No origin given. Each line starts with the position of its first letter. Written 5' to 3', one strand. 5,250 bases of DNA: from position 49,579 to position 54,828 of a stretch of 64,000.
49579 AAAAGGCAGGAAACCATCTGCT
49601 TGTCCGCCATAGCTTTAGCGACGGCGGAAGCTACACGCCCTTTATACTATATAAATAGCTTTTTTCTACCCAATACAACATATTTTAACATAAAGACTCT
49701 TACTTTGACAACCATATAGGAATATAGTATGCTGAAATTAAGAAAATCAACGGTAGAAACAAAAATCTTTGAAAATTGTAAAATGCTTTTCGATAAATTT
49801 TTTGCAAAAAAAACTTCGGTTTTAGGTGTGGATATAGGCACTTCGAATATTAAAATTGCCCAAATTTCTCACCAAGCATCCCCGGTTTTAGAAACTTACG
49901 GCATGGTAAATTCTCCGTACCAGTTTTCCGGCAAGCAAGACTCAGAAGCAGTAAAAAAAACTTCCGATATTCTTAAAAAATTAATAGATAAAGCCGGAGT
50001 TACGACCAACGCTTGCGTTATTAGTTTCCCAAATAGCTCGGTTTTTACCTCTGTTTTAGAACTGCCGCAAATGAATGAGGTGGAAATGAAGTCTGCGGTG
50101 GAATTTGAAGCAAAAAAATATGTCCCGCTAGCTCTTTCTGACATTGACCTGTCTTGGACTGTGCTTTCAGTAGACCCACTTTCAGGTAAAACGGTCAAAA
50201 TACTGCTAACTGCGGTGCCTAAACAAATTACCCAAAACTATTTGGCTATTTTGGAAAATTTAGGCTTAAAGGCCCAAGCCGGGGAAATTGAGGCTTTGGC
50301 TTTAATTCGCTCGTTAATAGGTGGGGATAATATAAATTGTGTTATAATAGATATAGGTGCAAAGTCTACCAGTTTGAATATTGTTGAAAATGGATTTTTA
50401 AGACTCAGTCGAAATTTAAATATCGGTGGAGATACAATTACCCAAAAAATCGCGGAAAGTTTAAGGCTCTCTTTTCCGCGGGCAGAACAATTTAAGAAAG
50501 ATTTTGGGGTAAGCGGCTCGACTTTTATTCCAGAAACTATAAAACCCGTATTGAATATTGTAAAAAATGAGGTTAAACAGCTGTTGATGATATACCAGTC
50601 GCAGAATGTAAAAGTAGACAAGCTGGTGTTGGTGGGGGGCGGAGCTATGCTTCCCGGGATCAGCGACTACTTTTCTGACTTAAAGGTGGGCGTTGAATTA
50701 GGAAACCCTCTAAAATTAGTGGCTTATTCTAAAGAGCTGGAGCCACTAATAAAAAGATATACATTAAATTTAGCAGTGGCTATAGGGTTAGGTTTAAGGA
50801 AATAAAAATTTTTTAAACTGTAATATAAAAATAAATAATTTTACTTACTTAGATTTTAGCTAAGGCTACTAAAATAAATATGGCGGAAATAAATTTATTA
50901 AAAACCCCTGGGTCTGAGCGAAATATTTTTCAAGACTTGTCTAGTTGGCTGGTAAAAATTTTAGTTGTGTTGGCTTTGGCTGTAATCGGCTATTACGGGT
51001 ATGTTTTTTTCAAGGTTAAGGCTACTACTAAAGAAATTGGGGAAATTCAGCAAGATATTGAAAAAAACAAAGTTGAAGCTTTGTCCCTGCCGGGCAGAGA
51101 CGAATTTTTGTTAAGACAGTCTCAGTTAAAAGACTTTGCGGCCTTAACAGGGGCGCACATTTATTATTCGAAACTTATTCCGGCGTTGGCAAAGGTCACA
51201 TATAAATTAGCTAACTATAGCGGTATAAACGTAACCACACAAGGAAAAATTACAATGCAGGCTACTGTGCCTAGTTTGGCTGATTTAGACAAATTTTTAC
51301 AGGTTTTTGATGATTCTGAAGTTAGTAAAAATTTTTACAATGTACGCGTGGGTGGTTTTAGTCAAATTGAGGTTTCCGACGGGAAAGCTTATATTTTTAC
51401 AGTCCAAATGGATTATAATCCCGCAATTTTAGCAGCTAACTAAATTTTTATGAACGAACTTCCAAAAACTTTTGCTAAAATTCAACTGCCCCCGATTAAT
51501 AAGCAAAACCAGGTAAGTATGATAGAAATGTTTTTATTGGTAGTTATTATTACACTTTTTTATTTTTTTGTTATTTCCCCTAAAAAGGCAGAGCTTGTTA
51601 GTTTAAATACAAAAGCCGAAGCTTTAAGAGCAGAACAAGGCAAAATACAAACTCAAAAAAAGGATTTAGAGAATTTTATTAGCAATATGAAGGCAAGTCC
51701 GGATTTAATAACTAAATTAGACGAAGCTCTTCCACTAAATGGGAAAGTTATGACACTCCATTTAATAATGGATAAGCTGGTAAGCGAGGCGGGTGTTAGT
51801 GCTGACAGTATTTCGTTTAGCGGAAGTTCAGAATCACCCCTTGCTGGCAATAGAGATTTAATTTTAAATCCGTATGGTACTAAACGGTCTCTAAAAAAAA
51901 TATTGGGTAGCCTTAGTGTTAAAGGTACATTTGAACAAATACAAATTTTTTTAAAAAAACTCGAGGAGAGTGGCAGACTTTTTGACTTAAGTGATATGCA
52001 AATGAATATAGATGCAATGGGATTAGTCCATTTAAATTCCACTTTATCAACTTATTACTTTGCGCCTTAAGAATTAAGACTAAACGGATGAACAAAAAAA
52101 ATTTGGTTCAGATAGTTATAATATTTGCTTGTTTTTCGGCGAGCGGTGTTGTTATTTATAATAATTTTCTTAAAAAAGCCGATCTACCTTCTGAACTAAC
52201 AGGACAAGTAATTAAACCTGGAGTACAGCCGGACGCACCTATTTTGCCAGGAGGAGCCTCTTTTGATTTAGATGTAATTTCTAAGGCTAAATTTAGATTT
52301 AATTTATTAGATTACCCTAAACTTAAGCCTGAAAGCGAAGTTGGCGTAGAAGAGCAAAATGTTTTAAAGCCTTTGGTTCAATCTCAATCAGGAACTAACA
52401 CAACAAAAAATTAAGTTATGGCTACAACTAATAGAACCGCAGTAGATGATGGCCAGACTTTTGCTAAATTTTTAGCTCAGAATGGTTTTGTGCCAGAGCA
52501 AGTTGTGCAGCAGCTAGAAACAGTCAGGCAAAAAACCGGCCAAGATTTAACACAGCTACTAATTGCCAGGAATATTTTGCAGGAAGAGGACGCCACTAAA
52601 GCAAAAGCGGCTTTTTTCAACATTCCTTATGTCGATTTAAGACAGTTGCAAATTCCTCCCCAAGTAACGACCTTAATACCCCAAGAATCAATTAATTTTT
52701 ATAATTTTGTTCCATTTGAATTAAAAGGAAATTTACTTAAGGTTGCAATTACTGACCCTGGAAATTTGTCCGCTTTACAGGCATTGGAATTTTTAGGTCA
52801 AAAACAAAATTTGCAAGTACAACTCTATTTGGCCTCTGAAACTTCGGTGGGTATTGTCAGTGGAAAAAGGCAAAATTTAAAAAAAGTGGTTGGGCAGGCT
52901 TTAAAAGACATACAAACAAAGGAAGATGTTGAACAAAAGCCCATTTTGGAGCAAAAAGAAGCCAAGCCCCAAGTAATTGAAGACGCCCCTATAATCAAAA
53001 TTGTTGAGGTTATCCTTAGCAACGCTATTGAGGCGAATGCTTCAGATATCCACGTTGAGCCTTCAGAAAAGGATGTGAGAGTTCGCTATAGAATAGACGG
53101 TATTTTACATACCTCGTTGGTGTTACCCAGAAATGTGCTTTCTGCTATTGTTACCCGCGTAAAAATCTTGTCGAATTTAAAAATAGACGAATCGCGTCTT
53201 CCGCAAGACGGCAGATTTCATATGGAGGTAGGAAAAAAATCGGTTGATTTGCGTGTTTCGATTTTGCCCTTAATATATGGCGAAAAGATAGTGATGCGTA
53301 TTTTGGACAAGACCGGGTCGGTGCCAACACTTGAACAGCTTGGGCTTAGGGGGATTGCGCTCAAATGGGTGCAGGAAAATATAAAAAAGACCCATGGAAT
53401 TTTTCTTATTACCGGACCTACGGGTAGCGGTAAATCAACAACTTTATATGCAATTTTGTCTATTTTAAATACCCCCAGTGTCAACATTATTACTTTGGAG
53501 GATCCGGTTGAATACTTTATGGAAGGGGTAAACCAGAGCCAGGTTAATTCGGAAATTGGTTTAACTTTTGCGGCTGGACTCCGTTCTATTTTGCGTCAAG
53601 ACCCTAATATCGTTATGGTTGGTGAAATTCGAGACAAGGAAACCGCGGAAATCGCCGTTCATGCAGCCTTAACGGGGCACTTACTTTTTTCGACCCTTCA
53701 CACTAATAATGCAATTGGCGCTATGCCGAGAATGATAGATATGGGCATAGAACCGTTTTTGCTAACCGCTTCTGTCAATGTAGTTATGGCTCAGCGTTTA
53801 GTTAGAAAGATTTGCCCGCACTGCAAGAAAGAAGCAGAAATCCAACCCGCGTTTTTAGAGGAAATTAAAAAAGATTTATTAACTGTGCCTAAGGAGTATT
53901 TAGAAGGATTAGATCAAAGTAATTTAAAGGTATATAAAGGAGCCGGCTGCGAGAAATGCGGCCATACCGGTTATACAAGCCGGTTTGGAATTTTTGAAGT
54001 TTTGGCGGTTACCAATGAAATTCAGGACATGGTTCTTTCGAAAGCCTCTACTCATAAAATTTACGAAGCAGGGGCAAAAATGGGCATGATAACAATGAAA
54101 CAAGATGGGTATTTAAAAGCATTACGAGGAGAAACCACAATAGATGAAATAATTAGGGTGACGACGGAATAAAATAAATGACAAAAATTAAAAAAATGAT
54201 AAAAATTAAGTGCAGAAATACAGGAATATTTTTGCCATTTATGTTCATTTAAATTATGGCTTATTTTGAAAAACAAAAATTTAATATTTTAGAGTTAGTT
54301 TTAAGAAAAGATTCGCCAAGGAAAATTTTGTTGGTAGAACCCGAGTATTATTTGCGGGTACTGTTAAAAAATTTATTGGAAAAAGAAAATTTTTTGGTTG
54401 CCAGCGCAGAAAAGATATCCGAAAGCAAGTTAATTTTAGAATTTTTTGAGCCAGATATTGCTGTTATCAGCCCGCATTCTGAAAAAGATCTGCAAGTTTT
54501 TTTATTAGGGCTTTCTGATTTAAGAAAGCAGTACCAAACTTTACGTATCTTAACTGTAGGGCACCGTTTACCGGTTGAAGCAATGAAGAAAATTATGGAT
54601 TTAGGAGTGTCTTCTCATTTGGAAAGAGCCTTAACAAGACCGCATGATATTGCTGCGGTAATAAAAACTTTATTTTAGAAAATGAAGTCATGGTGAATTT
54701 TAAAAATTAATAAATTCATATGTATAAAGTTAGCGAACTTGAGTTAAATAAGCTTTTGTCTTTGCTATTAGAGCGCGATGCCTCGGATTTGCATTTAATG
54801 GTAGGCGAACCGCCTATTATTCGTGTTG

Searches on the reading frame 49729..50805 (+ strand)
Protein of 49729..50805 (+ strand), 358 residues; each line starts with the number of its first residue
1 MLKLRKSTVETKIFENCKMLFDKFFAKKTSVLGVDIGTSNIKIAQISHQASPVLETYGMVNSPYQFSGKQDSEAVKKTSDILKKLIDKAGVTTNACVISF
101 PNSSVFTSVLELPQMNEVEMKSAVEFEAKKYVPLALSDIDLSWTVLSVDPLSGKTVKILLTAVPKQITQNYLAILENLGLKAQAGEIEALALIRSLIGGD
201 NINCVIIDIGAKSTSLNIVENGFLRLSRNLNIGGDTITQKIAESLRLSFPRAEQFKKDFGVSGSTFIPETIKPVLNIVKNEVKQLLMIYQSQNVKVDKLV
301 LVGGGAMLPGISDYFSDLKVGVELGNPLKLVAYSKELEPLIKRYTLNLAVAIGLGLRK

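Call 70: search_protein_families(library=pfam, proteins=[window:49729-50805:+])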
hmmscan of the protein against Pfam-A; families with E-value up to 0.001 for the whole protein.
window:49729-50805:+ (358 aa): 4 families
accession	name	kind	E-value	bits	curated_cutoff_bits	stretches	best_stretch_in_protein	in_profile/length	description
PF11104.14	PilM_2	-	9.2e-45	153.5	27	1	33-358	1-339/340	Type IV pilus assembly protein PilM;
PF14450.12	FtsA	-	1.5e-15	58.1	31.8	1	205-328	1-113/127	Cell division protein FtsA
PF06723.19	MreB_Mbl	-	4.2e-06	26.3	27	0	204-249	147-192/327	MreB/Mbl protein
PF08841.16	DDR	-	0.00025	20.6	24.6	0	173-257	102-189/328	Diol dehydratase reactivase ATPase-like domain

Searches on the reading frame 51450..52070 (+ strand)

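Call 70: search_protein_families(library=pfam, proteins=[window:51450-52070:+])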
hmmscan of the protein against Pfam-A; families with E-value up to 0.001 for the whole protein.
window:51450-52070:+ (206 aa): 2 families
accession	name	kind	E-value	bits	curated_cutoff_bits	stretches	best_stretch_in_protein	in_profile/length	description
PF04350.18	PilO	-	0.00018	22.1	22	0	154-204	90-143/145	Pilus assembly protein, PilO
PF04977.20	DivIC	-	0.0003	21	28.9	1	32-89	2-59/80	Septum formation initiator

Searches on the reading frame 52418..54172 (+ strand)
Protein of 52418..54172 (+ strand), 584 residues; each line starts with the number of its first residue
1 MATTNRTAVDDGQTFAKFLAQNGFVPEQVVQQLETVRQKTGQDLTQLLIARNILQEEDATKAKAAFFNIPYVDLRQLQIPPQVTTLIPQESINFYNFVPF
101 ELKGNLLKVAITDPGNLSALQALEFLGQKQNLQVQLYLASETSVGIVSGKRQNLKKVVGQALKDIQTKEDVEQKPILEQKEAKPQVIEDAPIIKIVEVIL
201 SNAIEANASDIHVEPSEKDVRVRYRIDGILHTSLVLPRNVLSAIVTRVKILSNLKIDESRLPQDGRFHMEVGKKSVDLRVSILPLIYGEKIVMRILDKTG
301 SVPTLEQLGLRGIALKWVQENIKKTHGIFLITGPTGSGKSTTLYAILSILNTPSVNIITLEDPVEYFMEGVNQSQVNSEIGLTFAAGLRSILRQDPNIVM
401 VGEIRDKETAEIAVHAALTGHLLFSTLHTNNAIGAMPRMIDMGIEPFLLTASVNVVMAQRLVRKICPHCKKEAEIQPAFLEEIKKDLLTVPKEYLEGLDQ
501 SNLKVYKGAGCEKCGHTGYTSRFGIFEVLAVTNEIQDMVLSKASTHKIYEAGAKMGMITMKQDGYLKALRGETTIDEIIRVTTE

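Call 56: search_protein_families(library=pfam, proteins=[window:52418-54172:+])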
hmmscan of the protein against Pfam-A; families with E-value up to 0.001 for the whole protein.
window:52418-54172:+ (584 aa): 4 families
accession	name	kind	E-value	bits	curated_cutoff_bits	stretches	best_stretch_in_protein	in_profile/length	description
PF00437.27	T2SSE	-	5.2e-132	440.4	24.9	1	188-580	4-370/370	Type II/IV secretion system protein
PF05157.20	MshEN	-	5.5e-14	52.4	23.1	1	67-142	1-74/90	MshEN domain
PF13555.12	AAA_29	-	1.1e-05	25.6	27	1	325-353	21-49/61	P-loop containing region of AAA domain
PF13476.12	AAA_23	-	1.2e-05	26.5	27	1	321-351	14-44/201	AAA domain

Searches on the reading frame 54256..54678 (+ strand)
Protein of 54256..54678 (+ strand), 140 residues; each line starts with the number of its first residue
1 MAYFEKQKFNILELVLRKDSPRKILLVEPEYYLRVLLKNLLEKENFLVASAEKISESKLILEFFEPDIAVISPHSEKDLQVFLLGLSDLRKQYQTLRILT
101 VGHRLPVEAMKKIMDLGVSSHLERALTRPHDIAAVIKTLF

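Call 56: search_protein_families(library=pfam, proteins=[window:54256-54678:+])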
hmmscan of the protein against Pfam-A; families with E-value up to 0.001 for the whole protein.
window:54256-54678:+ (140 aa): 1 family
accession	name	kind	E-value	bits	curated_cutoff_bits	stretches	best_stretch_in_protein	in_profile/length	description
PF00072.30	Response_reg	-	0.00051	20.6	30.2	0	24-126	1-101/111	Response regulator receiver domain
